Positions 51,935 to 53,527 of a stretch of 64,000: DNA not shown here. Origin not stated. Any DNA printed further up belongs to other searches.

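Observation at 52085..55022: Signal-less ligase / M15-fold / beta-lactamase-fold trio, divergent from mpl: candidate undescribed cytoplasmic peptide ligation-trimming module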

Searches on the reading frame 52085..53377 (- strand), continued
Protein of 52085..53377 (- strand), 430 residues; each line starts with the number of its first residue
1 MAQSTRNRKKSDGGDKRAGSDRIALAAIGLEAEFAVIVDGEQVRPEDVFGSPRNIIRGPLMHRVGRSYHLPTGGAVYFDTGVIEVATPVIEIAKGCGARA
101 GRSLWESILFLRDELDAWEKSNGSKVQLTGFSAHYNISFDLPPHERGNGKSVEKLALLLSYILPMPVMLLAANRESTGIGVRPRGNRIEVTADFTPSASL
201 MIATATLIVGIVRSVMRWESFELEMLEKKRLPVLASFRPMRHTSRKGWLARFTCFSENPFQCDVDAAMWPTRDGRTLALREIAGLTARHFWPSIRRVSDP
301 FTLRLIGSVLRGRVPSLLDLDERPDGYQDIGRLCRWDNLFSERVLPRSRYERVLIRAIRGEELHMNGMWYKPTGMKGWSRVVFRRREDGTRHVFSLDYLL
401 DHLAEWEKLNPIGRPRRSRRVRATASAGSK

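Call 35: find_encoding_contigs(protein=P0103, flank=9000, max_places=1)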
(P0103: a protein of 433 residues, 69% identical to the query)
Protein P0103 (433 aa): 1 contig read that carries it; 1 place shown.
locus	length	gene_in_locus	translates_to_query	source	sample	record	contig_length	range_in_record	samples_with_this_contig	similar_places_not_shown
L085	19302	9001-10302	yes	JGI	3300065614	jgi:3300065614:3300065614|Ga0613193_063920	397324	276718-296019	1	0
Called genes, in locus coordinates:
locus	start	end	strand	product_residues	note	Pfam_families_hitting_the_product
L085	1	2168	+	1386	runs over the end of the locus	PF05359:DUF748 (weak), PF04357:TamB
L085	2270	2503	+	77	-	-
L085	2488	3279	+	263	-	PF06347:SH3_4 (faint), PF08239:SH3_3, PF18348:SH3_16, PF00877:NLPC_P60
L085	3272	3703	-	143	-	PF22091:DUF6941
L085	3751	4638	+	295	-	PF00892:EamA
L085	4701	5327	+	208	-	PF00702:Hydrolase, PF12710:HAD, PF13419:HAD_2 (weak), PF13242:Hydrolase_like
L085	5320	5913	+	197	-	-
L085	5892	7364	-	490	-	PF01225:Mur_ligase, PF08245:Mur_ligase_M, PF02875:Mur_ligase_C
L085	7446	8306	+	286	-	PF13354:Beta-lactamase2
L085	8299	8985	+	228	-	-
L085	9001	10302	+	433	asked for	-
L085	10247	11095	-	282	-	PF01790:LGT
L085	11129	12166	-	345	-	PF00814:TsaD, PF22521:HypF_C_2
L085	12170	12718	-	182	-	PF08534:Redoxin, PF00578:AhpC-TSA, PF00085:Thioredoxin (weak), PF13905:Thioredoxin_8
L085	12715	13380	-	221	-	PF00834:Ribul_P_3_epim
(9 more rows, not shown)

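Call 36: find_encoding_contigs(protein=P0017, flank=9000, max_places=1)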
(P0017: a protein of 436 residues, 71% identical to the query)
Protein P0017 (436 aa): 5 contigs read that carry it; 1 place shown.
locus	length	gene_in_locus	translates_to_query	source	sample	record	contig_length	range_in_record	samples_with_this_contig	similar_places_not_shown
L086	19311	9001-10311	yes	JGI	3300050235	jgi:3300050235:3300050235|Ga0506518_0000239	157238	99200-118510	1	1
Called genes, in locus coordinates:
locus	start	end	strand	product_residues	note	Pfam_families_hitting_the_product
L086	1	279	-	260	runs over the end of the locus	PF00528:BPD_transp_1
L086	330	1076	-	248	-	PF00005:ABC_tran, PF02463:SMC_N (faint), PF13304:AAA_21 (faint), PF13401:AAA_22 (faint)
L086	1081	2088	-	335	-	PF12974:Phosphonate-bd, PF00405:Transferrin (weak)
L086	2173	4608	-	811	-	PF17148:DUF5117, PF16313:DUF4953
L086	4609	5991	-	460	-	PF03606:DcuC, PF03553:Na_H_antiporter, PF02667:SCFA_trans (weak), PF03806:ABG_transport (weak)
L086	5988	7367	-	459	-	PF01225:Mur_ligase, PF08245:Mur_ligase_M, PF02875:Mur_ligase_C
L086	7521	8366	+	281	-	PF13354:Beta-lactamase2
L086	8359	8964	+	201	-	-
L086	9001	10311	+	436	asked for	-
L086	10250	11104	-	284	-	PF01790:LGT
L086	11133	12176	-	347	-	PF00814:TsaD, PF22521:HypF_C_2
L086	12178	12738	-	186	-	PF08534:Redoxin, PF00255:GSHPx (weak), PF00578:AhpC-TSA, PF00085:Thioredoxin (weak), PF13905:Thioredoxin_8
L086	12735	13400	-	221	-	PF00834:Ribul_P_3_epim, PF00215:OMPdecase (faint)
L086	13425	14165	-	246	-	PF03793:PASTA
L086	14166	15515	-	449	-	PF01029:NusB, PF22458:RsmF-B_ferredox, PF01189:Methyltr_RsmB-F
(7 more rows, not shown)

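Call 37: find_encoding_contigs(protein=P0272, flank=8000, max_places=3)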
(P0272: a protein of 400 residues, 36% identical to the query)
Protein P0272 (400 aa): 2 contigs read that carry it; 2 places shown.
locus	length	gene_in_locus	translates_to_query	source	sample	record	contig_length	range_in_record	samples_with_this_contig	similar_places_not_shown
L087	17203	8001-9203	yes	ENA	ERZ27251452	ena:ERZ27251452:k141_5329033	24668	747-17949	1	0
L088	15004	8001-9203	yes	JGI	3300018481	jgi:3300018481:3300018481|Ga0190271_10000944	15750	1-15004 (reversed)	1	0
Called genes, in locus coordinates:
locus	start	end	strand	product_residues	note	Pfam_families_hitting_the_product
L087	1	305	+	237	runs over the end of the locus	PF02709:Glyco_transf_7C (weak)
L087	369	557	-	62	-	-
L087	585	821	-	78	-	-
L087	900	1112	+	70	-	-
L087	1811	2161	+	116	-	-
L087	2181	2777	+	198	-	PF15731:MqsA_antitoxin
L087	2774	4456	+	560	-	PF01656:CbiA, PF13614:AAA_31 (weak)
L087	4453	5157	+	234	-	-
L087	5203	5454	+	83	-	-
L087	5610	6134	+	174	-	-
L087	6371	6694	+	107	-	-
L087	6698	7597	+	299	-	-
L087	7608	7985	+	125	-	-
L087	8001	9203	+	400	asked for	-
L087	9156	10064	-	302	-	PF03411:Peptidase_M74 (faint)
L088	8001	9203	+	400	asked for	-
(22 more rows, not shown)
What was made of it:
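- One distant locus lies beside NRPS genes (call 37).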

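Call 42: find_encoding_contigs(protein=P0257, flank=6000, max_places=2)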
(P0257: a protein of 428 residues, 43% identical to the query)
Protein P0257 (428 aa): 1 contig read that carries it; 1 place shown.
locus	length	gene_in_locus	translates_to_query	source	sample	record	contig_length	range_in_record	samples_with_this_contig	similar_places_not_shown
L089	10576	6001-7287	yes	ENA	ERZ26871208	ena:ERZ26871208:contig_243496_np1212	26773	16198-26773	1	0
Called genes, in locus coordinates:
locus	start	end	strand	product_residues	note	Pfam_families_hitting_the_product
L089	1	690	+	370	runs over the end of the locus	PF14072:DndB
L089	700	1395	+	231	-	PF00733:Asn_synthase (weak), PF06508:QueC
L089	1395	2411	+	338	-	PF01242:PTPS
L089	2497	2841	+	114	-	-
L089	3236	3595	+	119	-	-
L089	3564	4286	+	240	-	-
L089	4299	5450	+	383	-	PF14072:DndB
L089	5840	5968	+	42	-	-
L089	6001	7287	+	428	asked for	-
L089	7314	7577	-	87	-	-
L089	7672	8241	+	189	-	-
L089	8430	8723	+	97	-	-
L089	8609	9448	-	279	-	-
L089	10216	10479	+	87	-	-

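Call 43: find_encoding_contigs(protein=P0249, flank=6000, max_places=2)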
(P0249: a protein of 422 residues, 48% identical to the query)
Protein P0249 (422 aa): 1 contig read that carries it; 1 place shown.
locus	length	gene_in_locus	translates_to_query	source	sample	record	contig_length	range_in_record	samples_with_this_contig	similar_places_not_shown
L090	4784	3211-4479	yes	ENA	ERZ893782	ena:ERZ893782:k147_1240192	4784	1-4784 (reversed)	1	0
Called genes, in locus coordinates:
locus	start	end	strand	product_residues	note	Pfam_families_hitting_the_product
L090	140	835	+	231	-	PF00970:FAD_binding_6, PF00175:NAD_binding_1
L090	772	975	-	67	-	-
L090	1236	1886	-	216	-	PF01135:PCMT, PF13847:Methyltransf_31 (weak), PF13649:Methyltransf_25 (weak)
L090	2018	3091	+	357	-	-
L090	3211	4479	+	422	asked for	-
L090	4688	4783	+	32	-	?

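Call 44: find_encoding_contigs(protein=P0250, flank=6000, max_places=2)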
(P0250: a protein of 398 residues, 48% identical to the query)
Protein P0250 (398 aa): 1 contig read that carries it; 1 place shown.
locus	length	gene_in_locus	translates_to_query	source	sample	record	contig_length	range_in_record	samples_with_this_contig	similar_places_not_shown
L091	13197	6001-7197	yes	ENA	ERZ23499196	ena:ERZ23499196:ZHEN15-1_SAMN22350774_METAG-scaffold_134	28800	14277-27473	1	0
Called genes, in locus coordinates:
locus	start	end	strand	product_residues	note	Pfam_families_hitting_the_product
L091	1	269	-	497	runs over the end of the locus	PF00089:Trypsin, PF13365:Trypsin_2, PF00595:PDZ, PF13180:PDZ_2, PF17820:PDZ_6, PF13180:PDZ_2, PF17820:PDZ_6 (weak)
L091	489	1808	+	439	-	PF02321:OEP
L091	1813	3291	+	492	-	PF25919:BSH_CusB (faint), PF25917:BSH_RND, PF25973:BSH_CzcB, PF25876:HH_MFP_RND (weak), PF25954:Beta-barrel_RND_2, PF25990:Beta-barrel_YknX, PF26002:Beta-barrel_AprE (weak), PF25975:CzcB_C (weak)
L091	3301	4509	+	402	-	PF12704:MacB_PCD, PF02687:FtsX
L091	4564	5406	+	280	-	PF00144:Beta-lactamase (faint), PF13354:Beta-lactamase2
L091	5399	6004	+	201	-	-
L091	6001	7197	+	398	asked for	-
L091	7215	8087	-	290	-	PF12146:Hydrolase_4 (weak), PF00561:Abhydrolase_1, PF12697:Abhydrolase_6, PF03096:Ndr (weak)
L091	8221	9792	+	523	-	PF13541:ChlI, PF01078:Mg_chelatase, PF07728:AAA_5, PF00493:MCM (weak), PF13335:Mg_chelatase_C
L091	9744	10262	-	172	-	-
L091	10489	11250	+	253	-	PF02540:NAD_synthase (weak)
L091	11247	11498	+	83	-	-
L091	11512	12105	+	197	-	PF02834:LigT_PEase, PF13563:2_5_RNA_ligase2, PF02834:LigT_PEase (weak)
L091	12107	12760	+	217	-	-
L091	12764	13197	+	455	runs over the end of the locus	PF00072:Response_reg, PF00158:Sigma54_activat, PF14532:Sigma54_activ_2, PF00004:AAA (weak), PF07728:AAA_5 (faint), PF25601:AAA_lid_14, PF02954:HTH_8 (weak)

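Call 56: search_protein_families(library=padloc, proteins=[window:52085-53377:-], max_evalue=1)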
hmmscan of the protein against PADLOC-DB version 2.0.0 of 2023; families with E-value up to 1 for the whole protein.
window:52085-53377:- (430 aa): 0 families
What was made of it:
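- None of the three proteins matches a PADLOC model (call 56).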

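Call 66: fold_search(model_id=the predicted structure, library=viral)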
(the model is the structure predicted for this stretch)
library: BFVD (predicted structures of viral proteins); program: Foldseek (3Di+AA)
matches with E <= 10: 855; with E <= 0.001: 0
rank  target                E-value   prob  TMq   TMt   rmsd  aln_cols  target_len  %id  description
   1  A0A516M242            1.5e-02  0.51  0.23  0.27  13.0       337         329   11  (no name in the UniProt tables at hand)
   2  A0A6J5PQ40            2.2e-02  0.21  0.19  0.19  26.0       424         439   11  Uncharacterized protein [uncultured Caudovirales phage]
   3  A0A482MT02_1          4.2e-02  0.66  0.13  0.06  16.7       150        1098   13  Large polyvalent protein associated domain-containing protein [Escherichia phage PTXU04]
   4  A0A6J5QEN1            6.8e-02  1.00  0.11  0.33   2.4        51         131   18  Uncharacterized protein [uncultured Caudovirales phage]
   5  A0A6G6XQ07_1          6.8e-02  0.08  0.13  0.08  17.9       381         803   11  (no name in the UniProt tables at hand)
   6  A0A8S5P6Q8            7.2e-02  0.89  0.10  0.12  10.3        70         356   14  Mono-ADP-ribosyltransferase C3 [Herelleviridae sp. cttEB8]
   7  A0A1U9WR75            7.6e-02  1.00  0.09  0.58   1.6        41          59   22  (no name in the UniProt tables at hand)
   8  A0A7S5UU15            1.4e-01  0.13  0.17  0.22  22.5       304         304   12  (no name in the UniProt tables at hand)
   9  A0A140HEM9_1          1.4e-01  0.05  0.12  0.08  20.6       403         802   11  Putative polyprotein (Fragment) [Machany virus]
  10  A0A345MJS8            1.5e-01  0.92  0.12  0.47   4.9        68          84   15  Uncharacterized protein [Bacillus phage BSP38]
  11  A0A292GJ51            1.7e-01  0.99  0.09  0.58   4.4        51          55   16  (no name in the UniProt tables at hand)
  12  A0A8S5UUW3            1.8e-01  1.00  0.09  0.33   1.5        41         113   17  Phage protein [Siphoviridae sp. ctaDn21]
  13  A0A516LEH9            1.8e-01  0.99  0.07  0.45   1.8        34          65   18  (no name in the UniProt tables at hand)
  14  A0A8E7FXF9            1.9e-01  0.93  0.09  0.42   4.5        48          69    8  (no name in the UniProt tables at hand)
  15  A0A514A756            2.1e-01  0.99  0.09  0.27   2.0        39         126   15  (no name in the UniProt tables at hand)
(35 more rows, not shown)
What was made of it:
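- Tried and rejected: A against predicted viral structures (BFVD) gave nothing (call 66).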

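Call 81: find_encoding_contigs(protein=P0243, flank=6000, max_places=2)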
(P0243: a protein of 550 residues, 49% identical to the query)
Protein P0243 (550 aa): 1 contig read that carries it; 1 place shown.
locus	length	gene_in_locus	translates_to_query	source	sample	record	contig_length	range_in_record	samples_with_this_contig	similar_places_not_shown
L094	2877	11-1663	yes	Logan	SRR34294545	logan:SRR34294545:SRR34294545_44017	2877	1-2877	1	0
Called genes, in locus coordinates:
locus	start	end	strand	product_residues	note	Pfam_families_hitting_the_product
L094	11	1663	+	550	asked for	-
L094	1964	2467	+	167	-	-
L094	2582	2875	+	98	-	?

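Call 82: find_encoding_contigs(protein=P0245, flank=6000, max_places=2)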
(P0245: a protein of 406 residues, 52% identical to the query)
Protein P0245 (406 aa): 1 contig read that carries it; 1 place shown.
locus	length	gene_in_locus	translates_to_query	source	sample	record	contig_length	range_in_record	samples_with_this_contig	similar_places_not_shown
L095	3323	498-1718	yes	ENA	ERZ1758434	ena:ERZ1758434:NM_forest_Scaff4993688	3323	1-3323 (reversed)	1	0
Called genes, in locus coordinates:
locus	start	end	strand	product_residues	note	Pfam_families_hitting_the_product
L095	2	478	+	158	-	?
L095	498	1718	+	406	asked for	-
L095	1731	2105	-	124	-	PF00303:Thymidylat_synt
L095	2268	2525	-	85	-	PF00303:Thymidylat_synt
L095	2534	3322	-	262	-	?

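Call 83: find_encoding_contigs(protein=P0256, flank=6000, max_places=2)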
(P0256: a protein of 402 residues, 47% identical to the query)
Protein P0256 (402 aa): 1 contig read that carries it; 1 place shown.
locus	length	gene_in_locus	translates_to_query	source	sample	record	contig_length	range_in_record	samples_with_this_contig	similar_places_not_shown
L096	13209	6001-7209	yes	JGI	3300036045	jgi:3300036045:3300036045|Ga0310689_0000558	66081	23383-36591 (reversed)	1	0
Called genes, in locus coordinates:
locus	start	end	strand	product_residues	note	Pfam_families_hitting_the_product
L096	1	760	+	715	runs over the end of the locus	PF11832:DUF3352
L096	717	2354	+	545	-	PF01841:Transglut_core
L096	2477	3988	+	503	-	PF07399:Na_H_antiport_3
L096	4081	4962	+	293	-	PF00144:Beta-lactamase (faint), PF13354:Beta-lactamase2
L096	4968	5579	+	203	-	-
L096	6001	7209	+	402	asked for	-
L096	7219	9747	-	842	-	PF00675:Peptidase_M16, PF05193:Peptidase_M16_C, PF00675:Peptidase_M16, PF05193:Peptidase_M16_C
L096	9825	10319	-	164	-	-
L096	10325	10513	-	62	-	-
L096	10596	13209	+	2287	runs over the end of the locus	PF13428:TPR_14 (faint), PF13429:TPR_15 (faint), PF13432:TPR_16 (faint), PF23914:TPR_CcmH_CycH (faint), PF24575:TPR_Slam (faint), PF25064:ARM_TT21_5th (faint), PF07719:TPR_2 (faint), PF13181:TPR_8 (faint), +2 more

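Call 97: search_dna_similar(query=window:52085-53377:-, collection=plasmids, mode=protein, max_evalue=0.001, max_rows=10)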
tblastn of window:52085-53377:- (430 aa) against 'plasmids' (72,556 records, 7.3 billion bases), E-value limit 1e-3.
No match.

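Call 98: search_dna_similar(query=window:52085-53377:-, collection=phages, mode=protein, max_evalue=0.001, max_rows=10)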
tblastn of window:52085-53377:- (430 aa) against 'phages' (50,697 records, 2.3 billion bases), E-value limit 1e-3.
No match.
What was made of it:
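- A is absent from 72,556 plasmid and 50,697 phage records (calls 97, 98). It is absent from plasmids and phages (calls 97, 98) and matches no defence models (call 56).
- Tried and rejected: A against the plasmid and phage collections gave no match (calls 97, 98).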

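Call 99: find_homologous_proteins(query=P0256, max_evalue=1e-20)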
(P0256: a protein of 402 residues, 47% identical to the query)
Query P0256 (402 aa): 4275 proteins with E <= 1e-20 among 8000 candidates; the best 120 are listed.
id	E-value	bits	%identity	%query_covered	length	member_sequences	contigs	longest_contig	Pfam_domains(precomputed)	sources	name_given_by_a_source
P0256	1.1e-270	915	100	100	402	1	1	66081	-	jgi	jgi:hypothetical protein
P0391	6.4e-117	409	53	98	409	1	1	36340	-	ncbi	-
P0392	4.5e-116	406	55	95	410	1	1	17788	-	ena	-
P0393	7.0e-116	406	54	95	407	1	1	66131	-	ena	-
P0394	1.0e-115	405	55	94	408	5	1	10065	-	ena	-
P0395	1.7e-114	401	55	94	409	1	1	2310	-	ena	-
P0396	1.7e-113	398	54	94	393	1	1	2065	-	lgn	-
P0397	1.9e-113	398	54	95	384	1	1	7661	-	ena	-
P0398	2.2e-113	397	54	94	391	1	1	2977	-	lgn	-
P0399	4.8e-113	396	55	94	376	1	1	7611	-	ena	-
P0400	1.3e-112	395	55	95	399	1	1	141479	-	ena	-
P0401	4.2e-112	393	55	94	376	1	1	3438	-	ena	-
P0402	1.4e-111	391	54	95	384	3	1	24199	-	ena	-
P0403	9.6e-111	389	54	95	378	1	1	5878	-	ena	-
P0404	1.4e-110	388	54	94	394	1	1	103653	-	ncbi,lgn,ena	-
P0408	3.2e-109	384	53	94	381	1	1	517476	-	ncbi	-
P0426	2.2e-107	378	53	94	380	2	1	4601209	-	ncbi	-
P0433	7.1e-107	376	51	98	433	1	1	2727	-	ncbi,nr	ncbi:MAG TPA: hypothetical protein VG095_08065 [Chthoniobacterales bacterium]|nr:hypothetical protei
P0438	2.4e-106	374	52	94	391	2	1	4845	-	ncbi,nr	ncbi:MAG: hypothetical protein M3Z22_02830, partial [Verrucomicrobiota bacterium]|nr:hypothetical pr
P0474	1.0e-104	369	53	94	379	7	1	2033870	-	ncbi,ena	-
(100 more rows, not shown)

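Call 100: list_cluster_members(proteins=[P0426, P0474, P0408, P0433, P0438, P0404, P0391])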
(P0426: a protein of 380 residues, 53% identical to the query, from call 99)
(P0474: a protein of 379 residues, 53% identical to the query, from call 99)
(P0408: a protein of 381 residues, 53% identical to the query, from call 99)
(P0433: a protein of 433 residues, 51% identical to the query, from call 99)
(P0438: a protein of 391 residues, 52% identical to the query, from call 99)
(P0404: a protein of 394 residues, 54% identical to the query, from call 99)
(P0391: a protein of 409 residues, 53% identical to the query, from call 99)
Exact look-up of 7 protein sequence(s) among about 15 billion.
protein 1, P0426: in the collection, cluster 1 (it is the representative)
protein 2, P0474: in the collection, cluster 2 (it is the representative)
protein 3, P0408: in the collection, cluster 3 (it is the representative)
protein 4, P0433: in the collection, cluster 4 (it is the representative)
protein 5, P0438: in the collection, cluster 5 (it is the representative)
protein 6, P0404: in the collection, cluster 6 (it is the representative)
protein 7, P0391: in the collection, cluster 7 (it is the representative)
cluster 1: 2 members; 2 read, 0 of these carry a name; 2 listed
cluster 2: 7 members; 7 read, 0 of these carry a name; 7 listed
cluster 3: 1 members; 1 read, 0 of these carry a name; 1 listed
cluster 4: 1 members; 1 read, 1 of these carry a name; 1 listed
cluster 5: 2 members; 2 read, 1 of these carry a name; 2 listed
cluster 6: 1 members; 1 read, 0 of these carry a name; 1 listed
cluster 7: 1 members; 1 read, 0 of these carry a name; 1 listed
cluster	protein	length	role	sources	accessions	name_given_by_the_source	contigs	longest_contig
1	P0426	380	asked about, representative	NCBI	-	-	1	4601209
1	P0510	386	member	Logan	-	-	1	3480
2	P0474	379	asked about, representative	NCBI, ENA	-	-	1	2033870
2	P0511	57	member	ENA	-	-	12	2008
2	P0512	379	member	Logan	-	-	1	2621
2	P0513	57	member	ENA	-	-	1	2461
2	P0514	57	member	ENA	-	-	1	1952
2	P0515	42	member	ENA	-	-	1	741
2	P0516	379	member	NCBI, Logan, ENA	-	-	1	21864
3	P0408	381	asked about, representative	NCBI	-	-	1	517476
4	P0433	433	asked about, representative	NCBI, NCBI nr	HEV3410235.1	MAG TPA: hypothetical protein VG095_08065 [Chthoniobacterales bacterium] | hypothetical protein [Chthoniobacterales bacterium]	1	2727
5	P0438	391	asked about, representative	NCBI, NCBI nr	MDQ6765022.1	MAG: hypothetical protein M3Z22_02830, partial [Verrucomicrobiota bacterium] | hypothetical protein [Verrucomicrobiota bacterium]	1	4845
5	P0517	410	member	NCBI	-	-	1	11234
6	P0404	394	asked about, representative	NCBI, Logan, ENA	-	-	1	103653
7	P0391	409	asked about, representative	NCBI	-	-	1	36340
